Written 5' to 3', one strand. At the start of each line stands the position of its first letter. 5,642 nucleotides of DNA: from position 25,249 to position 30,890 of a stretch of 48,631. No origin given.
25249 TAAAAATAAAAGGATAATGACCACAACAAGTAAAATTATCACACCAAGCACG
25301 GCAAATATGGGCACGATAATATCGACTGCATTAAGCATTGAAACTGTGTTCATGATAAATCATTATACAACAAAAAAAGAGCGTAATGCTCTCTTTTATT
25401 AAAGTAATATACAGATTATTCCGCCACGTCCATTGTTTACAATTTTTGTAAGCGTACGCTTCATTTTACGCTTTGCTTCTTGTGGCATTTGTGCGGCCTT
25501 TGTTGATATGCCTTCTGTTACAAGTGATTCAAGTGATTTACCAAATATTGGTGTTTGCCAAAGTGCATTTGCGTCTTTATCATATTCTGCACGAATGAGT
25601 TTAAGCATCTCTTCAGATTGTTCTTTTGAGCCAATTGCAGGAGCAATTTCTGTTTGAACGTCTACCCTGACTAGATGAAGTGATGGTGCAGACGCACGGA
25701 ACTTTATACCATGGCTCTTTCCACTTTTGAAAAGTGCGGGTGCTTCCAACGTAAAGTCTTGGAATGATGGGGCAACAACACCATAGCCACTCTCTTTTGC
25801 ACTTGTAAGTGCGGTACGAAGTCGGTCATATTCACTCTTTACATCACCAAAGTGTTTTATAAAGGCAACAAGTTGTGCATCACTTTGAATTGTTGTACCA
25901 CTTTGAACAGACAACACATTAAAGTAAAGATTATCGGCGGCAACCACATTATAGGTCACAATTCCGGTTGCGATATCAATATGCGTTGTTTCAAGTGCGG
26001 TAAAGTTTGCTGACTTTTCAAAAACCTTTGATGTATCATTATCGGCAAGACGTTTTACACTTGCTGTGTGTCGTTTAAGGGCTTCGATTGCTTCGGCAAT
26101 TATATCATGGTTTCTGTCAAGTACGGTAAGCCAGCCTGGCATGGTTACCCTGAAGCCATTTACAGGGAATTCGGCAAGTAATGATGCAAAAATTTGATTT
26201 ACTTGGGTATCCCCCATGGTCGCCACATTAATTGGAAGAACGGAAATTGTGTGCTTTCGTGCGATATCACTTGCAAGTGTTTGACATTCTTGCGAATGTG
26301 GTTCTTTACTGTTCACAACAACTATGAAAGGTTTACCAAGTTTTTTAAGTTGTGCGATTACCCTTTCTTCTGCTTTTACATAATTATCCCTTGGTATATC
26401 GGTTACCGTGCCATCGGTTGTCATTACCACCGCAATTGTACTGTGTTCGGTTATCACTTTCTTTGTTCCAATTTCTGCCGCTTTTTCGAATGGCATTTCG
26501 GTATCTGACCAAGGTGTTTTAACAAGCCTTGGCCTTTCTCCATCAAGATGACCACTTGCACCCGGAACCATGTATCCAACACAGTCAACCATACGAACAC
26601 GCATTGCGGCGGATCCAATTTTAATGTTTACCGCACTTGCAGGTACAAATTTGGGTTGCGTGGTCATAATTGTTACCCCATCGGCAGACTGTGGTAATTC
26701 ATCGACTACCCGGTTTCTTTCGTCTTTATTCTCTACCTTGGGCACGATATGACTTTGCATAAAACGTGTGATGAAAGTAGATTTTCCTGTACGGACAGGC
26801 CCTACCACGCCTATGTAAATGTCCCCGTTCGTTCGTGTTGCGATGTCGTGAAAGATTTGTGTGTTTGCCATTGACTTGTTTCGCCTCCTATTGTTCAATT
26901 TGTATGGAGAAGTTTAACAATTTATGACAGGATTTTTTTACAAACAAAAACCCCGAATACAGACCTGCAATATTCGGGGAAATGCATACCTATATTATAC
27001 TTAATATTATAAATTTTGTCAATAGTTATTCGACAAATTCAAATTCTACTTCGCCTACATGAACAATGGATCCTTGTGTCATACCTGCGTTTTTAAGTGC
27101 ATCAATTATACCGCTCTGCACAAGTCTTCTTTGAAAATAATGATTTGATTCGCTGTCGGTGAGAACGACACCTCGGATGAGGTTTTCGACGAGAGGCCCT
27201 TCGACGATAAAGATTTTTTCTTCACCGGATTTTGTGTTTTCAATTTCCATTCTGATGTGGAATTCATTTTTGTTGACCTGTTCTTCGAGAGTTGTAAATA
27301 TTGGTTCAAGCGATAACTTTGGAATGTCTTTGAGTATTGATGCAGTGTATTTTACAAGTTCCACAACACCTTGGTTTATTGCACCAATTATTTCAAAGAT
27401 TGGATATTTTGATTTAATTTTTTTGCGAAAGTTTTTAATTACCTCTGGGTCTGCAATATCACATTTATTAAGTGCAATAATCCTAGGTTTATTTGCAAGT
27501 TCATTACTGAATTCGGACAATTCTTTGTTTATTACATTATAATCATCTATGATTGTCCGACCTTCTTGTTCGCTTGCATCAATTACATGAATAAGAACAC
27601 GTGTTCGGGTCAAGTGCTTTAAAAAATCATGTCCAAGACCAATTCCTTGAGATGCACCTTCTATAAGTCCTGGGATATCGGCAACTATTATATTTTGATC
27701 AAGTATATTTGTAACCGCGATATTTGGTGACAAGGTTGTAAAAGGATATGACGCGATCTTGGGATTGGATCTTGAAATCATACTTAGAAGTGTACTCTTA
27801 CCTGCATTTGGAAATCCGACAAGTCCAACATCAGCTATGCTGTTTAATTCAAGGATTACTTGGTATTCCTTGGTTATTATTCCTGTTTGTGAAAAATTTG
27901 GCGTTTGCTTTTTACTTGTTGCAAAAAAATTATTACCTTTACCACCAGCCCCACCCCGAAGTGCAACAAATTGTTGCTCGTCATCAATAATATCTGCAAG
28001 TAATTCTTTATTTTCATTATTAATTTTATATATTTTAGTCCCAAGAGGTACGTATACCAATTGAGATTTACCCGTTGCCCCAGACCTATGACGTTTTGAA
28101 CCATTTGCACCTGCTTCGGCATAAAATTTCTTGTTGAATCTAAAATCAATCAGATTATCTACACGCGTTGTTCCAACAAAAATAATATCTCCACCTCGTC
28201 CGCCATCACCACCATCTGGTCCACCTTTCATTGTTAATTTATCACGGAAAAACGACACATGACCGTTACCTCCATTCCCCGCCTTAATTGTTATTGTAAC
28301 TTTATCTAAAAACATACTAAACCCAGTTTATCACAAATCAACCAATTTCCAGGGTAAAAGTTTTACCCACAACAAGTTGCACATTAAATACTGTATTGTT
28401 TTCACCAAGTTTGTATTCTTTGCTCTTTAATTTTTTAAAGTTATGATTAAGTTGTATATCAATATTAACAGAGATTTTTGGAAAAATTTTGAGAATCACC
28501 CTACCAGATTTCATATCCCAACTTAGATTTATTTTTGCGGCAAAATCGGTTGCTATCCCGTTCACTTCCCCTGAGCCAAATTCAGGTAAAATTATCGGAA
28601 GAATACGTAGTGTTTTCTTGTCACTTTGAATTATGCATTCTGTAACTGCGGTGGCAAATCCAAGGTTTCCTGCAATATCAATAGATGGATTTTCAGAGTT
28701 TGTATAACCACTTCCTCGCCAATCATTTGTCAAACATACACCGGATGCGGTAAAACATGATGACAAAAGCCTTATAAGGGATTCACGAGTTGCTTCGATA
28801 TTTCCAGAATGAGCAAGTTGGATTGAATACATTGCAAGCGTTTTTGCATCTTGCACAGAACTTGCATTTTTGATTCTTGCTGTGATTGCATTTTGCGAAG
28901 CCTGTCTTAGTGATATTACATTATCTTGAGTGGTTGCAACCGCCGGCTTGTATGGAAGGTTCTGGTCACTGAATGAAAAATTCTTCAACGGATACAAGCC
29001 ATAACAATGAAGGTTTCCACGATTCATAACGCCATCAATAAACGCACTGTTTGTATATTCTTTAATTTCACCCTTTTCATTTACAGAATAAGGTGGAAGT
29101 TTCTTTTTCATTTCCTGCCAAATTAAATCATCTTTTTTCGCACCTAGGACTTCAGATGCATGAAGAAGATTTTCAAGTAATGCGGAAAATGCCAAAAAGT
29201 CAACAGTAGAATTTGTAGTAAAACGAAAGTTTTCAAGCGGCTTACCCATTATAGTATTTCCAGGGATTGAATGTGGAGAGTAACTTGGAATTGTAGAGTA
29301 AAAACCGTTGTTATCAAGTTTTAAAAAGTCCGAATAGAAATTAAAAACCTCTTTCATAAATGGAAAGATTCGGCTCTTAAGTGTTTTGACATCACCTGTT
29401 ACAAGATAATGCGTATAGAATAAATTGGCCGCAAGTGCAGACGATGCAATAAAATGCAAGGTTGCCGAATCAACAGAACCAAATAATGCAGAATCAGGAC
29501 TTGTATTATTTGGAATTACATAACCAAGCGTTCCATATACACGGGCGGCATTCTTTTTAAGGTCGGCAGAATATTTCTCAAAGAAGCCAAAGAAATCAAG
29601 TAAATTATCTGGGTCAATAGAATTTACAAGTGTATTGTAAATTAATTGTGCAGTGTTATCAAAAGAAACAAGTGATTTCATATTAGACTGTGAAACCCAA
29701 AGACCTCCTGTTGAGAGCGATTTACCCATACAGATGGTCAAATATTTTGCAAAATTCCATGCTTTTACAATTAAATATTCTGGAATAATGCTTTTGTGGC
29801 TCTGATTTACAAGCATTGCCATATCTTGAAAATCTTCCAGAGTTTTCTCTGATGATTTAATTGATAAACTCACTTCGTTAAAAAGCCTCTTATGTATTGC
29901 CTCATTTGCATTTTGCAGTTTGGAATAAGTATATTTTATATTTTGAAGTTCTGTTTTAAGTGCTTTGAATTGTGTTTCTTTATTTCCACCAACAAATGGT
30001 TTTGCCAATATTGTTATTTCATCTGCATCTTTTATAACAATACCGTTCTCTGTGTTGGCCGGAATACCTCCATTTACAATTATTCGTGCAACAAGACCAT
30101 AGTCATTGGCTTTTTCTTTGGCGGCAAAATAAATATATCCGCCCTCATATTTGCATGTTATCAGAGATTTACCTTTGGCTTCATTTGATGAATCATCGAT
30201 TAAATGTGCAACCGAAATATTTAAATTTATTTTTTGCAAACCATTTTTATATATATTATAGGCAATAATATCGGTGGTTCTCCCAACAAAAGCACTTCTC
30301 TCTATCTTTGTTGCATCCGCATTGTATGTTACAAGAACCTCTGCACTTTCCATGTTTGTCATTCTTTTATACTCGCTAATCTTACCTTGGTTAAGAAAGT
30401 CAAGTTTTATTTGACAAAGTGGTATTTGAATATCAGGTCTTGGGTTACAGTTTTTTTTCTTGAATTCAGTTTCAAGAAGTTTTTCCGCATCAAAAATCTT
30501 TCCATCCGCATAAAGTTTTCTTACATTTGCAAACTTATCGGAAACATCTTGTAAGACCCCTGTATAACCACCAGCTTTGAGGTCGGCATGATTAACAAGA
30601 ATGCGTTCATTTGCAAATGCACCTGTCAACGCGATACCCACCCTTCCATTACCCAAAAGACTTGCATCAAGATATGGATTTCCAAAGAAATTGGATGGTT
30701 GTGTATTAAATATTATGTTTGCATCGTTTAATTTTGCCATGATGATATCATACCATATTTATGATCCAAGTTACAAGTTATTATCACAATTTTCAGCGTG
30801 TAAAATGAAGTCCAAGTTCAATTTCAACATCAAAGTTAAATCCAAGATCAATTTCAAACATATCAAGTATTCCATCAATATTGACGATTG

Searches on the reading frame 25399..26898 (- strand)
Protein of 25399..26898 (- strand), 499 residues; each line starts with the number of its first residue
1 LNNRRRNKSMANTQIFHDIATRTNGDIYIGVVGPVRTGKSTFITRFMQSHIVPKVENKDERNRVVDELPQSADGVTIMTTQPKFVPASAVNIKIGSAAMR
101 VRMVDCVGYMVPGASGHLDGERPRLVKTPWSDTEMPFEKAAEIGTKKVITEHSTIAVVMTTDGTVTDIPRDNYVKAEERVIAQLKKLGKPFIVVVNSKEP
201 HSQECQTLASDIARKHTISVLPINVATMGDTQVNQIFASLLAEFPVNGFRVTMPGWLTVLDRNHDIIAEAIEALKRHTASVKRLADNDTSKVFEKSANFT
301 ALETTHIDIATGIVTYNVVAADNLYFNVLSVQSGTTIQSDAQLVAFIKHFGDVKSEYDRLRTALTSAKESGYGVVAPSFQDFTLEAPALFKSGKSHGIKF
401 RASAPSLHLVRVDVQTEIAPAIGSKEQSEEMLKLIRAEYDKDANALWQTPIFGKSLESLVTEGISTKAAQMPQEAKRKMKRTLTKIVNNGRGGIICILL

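Call 85: search_protein_families(library=pfam, max_evalue=0.00001, proteins=[window:25399-26898:-])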
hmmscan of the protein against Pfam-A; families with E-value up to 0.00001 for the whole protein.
window:25399-26898:- (499 aa): 3 families
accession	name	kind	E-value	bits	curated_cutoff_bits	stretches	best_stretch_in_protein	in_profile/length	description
PF09547.16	SpoIVA_ATPase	-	7.7e-107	356.5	26.6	1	10-245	1-237/237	Stage IV sporulation protein A, ATPase domain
PF20438.3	SpoIVA_middle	-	3.4e-47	161.3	25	1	247-423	2-179/179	Stage IV sporulation protein A, middle domain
PF20439.3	SpoIVA_C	-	5.7e-27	94.1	25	1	424-499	1-76/76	Sporulation stage IV protein A, C-terminal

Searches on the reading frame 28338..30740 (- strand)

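Call 85: search_protein_families(library=pfam, max_evalue=0.00001, proteins=[window:28338-30740:-])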
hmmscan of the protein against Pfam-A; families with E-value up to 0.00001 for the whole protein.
window:28338-30740:- (800 aa): 2 families
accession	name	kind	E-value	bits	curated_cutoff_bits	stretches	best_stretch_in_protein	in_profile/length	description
PF22124.2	Glyco_hydro_95_cat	-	1.3e-34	120.3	27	1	272-702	2-407/408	Glycosyl hydrolase family 95 catalytic domain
PF14498.12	Glyco_hyd_65N_2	-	2.7e-27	96.7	27.7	1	14-246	5-225/234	Glycosyl hydrolase family 65, N-terminal domain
